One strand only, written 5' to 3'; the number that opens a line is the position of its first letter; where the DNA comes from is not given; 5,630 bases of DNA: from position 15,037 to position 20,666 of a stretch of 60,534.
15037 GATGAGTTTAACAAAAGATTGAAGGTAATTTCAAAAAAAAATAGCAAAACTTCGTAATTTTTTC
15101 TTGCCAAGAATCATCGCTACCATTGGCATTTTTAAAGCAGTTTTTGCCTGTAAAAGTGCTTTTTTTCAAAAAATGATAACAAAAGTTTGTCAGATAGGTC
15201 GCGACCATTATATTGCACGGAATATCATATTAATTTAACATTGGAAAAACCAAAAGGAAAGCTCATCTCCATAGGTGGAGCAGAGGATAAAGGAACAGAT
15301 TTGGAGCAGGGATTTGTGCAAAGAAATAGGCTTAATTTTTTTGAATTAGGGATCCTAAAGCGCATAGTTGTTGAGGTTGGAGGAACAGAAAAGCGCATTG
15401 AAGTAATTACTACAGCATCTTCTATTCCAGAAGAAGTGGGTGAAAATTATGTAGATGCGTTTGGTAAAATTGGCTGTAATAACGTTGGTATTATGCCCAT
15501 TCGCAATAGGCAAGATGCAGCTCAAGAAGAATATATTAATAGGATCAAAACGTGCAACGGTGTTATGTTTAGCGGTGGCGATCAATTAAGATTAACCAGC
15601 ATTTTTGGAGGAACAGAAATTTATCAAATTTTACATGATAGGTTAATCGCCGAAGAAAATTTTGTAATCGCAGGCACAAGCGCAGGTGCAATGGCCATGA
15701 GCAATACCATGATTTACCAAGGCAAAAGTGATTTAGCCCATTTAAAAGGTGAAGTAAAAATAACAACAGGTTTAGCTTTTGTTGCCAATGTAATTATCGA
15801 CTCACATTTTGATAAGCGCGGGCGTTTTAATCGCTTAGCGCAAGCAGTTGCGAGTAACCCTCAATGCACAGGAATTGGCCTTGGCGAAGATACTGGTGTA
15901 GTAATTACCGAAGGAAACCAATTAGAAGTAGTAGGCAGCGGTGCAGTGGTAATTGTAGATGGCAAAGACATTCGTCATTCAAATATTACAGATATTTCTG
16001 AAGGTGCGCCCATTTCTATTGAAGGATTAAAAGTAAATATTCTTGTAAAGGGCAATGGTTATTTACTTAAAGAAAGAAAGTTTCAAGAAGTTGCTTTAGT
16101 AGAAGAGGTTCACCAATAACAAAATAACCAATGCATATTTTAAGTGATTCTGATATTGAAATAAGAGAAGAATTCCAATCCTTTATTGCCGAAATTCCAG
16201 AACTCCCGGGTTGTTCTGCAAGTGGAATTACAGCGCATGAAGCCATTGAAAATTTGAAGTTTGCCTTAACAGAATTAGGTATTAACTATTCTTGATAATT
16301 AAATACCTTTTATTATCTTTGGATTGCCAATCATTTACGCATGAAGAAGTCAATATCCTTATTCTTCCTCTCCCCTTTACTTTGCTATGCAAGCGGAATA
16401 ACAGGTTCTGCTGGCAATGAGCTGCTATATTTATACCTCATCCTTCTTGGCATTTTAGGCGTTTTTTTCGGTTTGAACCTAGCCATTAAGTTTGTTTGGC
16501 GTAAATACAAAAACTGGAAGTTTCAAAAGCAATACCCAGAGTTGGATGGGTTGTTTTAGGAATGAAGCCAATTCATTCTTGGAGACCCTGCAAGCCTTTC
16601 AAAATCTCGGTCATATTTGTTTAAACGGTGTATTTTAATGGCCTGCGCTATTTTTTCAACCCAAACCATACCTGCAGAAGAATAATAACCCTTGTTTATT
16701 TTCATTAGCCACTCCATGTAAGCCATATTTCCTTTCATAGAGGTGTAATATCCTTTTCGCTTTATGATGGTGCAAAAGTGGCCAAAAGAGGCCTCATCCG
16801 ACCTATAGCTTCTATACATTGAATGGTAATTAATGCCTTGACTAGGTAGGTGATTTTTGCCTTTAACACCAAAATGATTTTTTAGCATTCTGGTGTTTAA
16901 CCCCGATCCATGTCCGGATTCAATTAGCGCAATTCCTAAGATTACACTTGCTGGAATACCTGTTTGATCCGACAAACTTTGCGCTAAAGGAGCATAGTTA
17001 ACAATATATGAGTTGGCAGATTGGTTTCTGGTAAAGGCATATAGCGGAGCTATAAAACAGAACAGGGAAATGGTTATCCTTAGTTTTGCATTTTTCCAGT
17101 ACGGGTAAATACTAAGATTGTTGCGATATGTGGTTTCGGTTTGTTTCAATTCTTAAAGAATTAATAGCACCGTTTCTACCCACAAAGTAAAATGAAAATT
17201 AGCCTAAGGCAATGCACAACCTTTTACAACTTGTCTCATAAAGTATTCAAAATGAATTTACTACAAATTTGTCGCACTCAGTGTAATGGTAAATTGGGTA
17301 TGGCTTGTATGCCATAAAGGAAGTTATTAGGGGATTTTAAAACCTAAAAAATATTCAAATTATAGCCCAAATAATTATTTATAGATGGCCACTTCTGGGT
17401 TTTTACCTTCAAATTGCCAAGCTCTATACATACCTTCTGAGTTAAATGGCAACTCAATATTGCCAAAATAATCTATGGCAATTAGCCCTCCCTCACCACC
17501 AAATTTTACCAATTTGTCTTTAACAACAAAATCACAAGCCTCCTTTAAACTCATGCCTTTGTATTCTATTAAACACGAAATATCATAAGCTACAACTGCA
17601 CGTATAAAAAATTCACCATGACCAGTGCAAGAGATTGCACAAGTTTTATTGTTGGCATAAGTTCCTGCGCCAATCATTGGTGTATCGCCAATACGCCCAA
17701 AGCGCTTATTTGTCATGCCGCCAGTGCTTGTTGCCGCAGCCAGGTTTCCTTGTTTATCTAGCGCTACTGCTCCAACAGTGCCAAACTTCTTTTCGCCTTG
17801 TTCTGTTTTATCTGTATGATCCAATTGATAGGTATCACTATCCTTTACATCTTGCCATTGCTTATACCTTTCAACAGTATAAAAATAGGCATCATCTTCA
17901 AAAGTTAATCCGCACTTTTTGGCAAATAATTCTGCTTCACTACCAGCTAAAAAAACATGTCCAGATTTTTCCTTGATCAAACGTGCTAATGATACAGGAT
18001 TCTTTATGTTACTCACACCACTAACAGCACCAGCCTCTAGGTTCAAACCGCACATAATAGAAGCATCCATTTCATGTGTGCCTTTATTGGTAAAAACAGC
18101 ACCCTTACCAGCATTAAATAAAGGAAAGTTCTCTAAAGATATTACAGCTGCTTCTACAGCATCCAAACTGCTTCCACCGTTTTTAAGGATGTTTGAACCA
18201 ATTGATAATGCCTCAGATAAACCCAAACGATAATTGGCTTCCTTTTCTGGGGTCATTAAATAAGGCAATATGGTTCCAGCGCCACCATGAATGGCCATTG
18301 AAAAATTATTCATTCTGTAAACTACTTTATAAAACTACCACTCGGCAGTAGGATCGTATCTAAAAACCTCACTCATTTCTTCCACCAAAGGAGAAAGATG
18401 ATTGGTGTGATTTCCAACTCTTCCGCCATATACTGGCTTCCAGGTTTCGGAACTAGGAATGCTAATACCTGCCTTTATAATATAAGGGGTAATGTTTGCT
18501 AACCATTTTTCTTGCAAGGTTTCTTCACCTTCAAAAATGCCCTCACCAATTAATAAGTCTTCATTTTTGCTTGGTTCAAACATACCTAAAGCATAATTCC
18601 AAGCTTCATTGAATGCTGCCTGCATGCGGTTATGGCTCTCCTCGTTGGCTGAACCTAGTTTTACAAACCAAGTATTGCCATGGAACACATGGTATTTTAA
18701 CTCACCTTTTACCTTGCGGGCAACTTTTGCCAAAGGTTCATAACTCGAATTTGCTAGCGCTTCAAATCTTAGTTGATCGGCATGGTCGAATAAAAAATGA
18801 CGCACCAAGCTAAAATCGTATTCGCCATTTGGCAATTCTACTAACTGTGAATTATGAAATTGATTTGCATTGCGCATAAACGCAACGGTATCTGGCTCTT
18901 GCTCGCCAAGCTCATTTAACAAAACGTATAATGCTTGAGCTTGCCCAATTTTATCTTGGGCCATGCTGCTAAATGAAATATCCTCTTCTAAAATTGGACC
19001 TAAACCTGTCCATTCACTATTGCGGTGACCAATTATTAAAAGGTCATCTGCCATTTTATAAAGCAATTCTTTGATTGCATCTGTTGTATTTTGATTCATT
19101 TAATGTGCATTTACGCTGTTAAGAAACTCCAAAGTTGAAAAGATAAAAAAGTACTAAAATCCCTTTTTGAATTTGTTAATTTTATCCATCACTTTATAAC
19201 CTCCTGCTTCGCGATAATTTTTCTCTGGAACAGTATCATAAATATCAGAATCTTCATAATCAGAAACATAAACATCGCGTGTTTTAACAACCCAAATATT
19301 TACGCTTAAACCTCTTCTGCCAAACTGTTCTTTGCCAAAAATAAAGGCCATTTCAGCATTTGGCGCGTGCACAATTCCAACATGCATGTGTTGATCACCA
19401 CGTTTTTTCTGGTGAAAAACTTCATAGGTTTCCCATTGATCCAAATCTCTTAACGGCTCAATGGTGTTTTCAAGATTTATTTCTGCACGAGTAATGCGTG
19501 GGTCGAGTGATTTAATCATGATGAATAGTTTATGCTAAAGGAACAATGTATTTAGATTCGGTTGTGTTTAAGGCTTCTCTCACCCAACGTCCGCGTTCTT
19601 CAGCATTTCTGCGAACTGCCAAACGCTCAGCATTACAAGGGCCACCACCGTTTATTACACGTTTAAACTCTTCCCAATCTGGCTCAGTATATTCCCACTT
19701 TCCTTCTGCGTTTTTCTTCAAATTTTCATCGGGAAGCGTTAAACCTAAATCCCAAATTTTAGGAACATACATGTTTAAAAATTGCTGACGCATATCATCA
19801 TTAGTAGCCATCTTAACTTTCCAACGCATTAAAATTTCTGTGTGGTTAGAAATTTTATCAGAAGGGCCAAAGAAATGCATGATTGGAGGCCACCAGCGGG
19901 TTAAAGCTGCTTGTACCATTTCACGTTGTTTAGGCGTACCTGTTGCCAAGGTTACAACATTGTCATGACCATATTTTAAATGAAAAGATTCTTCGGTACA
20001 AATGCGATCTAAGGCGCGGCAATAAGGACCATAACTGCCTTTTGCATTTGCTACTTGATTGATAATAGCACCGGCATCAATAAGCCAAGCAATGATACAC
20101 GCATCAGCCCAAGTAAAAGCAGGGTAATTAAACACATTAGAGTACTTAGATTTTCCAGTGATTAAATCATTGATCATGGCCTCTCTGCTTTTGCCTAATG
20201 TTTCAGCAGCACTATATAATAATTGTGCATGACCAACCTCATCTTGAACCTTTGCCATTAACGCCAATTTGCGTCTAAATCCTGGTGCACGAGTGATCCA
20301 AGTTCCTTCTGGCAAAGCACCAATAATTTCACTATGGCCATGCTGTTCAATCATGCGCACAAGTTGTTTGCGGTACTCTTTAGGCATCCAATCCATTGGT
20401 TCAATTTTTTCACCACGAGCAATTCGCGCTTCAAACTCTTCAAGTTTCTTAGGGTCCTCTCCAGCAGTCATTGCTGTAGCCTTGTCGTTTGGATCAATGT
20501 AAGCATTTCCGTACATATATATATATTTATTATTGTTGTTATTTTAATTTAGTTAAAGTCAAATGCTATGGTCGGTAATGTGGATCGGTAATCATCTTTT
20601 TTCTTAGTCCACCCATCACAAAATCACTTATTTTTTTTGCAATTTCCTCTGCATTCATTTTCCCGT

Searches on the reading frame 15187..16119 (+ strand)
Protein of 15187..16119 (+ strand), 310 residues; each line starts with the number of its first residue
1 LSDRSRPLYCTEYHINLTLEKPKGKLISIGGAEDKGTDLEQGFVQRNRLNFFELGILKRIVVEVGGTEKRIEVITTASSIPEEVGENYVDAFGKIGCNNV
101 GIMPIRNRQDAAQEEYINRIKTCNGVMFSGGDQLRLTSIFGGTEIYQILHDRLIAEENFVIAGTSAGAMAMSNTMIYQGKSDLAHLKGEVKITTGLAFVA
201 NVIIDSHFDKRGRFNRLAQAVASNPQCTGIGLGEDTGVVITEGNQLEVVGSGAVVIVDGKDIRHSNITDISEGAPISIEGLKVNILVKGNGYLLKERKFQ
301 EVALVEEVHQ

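Call 40: search_protein_families(library=pfam, proteins=[window:15187-16119:+], max_evalue=0.00001)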
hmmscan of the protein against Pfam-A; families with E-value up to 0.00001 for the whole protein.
window:15187-16119:+ (310 aa): 1 family
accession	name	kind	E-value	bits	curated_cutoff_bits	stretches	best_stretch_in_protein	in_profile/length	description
PF03575.23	Peptidase_S51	-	6.8e-20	72.1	23.9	1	57-244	19-202/206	Peptidase family S51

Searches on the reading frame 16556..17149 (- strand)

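Call 40: search_protein_families(library=pfam, proteins=[window:16556-17149:-], max_evalue=0.00001)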
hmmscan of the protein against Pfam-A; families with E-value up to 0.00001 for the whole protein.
window:16556-17149:- (197 aa): 1 family
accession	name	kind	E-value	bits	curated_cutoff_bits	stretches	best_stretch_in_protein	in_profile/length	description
PF01832.25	Glucosaminidase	-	1.3e-15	58.6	30.2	1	53-173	1-120/123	Mannosyl-glycoprotein endo-beta-N-acetylglucosaminidase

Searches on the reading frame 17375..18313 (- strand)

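Call 40: search_protein_families(library=pfam, proteins=[window:17375-18313:-], max_evalue=0.00001)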
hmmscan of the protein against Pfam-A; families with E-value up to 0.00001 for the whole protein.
window:17375-18313:- (312 aa): 1 family
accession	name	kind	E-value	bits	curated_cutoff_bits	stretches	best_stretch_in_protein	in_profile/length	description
PF01112.23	Asparaginase_2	-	2e-111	372.4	27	1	6-311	3-309/309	Asparaginase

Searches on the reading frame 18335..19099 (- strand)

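Call 40: search_protein_families(library=pfam, proteins=[window:18335-19099:-], max_evalue=0.00001)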
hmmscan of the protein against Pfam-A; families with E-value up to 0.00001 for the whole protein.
window:18335-19099:- (254 aa): 1 family
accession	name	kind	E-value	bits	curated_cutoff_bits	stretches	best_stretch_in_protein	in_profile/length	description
PF05138.18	PaaA_PaaC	-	1.6e-74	250.8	28.5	1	1-254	10-263/263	Phenylacetic acid catabolic protein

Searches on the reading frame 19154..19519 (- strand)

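Call 40: search_protein_families(library=pfam, proteins=[window:19154-19519:-], max_evalue=0.00001)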
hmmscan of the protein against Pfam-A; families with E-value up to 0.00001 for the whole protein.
window:19154-19519:- (121 aa): 1 family
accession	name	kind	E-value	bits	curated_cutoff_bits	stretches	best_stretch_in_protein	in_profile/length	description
PF06243.16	PaaB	-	6.9e-23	81.1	27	1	28-114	1-88/89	Phenylacetic acid degradation B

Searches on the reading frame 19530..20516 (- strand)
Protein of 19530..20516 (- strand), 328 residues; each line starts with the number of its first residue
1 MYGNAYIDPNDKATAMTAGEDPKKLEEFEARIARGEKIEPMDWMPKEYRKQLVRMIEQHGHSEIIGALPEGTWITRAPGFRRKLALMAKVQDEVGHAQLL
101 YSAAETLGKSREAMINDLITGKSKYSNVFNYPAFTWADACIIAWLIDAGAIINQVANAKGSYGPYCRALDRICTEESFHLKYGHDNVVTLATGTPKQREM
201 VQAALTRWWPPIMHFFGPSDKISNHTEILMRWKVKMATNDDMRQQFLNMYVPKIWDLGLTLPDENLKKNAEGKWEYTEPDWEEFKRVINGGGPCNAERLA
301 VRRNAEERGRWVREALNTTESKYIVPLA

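Call 40: search_protein_families(library=pfam, proteins=[window:19530-20516:-], max_evalue=0.00001)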
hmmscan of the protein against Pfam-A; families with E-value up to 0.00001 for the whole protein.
window:19530-20516:- (328 aa): 1 family
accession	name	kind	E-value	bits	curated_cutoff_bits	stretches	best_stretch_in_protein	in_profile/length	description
PF05138.18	PaaA_PaaC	-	1.1e-79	267.8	28.5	1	38-311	4-263/263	Phenylacetic acid catabolic protein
